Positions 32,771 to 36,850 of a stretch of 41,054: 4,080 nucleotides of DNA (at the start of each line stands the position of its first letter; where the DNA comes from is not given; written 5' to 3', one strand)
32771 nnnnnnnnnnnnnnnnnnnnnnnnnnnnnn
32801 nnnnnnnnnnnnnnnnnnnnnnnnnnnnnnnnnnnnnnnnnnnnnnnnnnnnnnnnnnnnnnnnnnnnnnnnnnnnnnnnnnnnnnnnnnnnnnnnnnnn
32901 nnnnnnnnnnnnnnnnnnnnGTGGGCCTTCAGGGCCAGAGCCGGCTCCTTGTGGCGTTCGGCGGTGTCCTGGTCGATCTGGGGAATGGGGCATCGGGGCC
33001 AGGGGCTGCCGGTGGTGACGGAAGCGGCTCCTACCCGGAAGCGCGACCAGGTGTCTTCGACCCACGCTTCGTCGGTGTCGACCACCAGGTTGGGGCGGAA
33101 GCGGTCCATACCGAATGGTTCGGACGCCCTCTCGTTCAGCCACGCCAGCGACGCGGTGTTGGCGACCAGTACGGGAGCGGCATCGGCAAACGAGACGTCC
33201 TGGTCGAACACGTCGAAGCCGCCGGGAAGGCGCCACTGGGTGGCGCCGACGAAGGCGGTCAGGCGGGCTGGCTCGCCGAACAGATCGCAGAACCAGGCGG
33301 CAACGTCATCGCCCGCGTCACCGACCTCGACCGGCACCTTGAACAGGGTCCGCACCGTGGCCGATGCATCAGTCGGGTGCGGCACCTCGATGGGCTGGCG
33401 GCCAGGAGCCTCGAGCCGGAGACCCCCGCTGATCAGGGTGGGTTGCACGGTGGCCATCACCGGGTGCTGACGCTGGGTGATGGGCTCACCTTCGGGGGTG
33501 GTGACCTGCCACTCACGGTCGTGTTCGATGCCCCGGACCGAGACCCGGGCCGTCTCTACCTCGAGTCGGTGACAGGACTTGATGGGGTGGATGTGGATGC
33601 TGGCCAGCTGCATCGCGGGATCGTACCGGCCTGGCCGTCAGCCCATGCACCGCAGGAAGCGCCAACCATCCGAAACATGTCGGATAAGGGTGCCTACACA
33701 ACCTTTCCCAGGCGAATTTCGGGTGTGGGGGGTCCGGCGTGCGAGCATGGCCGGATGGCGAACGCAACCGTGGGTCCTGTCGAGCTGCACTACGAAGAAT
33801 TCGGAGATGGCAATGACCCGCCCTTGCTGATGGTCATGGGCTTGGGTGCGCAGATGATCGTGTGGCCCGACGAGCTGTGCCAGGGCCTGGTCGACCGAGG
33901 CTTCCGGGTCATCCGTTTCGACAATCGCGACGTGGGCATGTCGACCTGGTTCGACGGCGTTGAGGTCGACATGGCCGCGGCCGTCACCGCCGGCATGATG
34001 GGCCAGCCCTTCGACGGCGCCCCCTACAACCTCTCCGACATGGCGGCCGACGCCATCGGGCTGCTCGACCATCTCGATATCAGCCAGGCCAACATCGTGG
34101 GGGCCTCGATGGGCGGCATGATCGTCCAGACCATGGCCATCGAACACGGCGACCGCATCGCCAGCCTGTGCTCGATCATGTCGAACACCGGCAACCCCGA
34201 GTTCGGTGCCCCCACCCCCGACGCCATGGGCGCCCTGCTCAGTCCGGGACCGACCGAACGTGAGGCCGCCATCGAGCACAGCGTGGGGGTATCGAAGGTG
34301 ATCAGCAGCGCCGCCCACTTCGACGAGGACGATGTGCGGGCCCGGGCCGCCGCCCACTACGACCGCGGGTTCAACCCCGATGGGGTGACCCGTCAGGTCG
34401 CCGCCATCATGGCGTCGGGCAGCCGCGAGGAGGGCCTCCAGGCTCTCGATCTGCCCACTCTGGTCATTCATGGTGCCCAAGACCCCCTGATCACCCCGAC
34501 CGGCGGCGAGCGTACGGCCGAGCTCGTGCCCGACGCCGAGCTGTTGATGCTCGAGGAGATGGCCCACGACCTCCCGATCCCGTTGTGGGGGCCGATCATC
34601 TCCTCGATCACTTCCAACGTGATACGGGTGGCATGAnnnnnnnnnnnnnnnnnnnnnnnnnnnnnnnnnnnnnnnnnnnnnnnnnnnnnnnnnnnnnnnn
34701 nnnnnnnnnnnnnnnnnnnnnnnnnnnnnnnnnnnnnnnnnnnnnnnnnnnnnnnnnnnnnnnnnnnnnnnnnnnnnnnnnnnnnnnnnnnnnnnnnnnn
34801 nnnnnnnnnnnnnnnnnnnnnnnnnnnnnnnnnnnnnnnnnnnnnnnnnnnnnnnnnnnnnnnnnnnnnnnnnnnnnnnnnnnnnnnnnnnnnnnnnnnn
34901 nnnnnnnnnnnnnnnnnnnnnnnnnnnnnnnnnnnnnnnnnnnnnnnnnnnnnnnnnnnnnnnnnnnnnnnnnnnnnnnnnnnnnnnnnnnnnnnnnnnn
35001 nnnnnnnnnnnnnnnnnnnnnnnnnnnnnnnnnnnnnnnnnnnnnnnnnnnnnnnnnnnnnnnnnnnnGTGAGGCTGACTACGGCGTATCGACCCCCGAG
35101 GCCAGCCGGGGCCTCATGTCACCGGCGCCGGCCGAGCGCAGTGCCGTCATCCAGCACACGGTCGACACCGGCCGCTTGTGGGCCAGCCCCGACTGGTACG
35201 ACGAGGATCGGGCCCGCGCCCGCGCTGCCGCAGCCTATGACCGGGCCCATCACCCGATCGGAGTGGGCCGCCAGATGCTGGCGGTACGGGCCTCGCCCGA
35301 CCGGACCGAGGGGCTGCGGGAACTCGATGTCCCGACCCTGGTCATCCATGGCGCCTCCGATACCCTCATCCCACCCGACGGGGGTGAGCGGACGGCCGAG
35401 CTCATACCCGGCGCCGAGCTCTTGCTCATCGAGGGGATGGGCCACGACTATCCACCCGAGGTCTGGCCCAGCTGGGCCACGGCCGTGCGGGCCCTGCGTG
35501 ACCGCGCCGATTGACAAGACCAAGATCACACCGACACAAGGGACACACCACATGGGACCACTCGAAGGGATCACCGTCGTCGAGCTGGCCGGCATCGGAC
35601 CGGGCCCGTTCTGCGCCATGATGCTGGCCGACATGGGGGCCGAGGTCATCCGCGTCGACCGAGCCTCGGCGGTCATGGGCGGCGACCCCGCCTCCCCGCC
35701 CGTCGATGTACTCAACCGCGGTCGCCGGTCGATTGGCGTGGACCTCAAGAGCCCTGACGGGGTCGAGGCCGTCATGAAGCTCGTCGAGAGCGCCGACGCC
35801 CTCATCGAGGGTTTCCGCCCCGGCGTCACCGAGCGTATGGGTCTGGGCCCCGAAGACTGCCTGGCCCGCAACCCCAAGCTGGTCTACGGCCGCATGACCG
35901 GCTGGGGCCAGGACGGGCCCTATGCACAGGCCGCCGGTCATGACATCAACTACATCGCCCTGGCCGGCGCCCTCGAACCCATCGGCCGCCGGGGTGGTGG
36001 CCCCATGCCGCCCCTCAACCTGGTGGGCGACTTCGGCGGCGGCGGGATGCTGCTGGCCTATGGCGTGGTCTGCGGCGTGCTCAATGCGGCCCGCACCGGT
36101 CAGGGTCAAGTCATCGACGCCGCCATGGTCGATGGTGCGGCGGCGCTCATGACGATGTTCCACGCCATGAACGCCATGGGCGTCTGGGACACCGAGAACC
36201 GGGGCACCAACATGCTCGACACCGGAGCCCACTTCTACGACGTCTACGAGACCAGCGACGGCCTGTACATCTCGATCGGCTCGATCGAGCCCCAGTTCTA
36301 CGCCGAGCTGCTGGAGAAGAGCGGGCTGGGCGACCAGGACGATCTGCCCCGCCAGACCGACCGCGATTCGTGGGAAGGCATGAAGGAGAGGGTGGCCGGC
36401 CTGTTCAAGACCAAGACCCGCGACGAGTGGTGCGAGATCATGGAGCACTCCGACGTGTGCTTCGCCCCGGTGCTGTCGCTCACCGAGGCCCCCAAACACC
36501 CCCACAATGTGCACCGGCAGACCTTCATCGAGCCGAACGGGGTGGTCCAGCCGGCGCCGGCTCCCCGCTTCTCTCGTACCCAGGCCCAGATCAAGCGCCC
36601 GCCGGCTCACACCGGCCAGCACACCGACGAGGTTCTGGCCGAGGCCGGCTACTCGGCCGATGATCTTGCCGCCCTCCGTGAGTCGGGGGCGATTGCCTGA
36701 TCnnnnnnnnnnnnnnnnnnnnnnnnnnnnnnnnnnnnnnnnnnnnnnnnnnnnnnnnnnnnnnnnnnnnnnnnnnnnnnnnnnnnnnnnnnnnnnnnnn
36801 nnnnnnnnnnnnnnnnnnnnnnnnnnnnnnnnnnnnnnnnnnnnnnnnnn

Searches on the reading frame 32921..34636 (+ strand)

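Call 85: search_protein_families(library=pfam, proteins=[window:32921-34636:+], max_evalue=0.00001)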
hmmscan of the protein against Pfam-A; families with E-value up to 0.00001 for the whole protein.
window:32921-34636:+ (571 aa): 2 families
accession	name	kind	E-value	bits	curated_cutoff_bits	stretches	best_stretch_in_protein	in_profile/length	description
PF00561.26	Abhydrolase_1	-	9.3e-20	71.8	25.8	1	300-550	1-239/245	alpha/beta hydrolase fold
PF12146.15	Hydrolase_4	-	7.7e-12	45.5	27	1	315-551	19-234/239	Serine aminopeptidase, S33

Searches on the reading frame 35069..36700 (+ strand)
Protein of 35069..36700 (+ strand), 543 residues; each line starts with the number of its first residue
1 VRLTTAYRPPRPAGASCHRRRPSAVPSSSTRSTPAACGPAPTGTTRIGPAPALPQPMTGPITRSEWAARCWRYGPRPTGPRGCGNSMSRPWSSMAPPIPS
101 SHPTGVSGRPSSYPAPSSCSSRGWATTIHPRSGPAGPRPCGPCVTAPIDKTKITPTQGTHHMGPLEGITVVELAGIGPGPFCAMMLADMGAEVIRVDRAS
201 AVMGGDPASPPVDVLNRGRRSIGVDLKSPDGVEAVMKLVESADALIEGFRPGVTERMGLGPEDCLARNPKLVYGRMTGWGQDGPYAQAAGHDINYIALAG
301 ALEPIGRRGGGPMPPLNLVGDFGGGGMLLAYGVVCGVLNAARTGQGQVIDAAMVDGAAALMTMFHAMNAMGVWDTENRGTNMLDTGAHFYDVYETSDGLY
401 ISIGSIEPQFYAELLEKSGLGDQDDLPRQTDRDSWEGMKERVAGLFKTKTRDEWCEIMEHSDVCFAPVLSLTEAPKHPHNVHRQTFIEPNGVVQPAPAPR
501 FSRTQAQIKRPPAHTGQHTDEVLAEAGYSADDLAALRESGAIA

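Call 85: search_protein_families(library=pfam, proteins=[window:35069-36700:+], max_evalue=0.00001)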
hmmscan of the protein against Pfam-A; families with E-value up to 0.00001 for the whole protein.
window:35069-36700:+ (543 aa): 1 family
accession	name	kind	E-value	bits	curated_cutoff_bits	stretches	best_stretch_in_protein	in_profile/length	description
PF02515.22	CoA_transf_3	-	2.7e-87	293.7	23.3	1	165-519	1-366/366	CoA-transferase family III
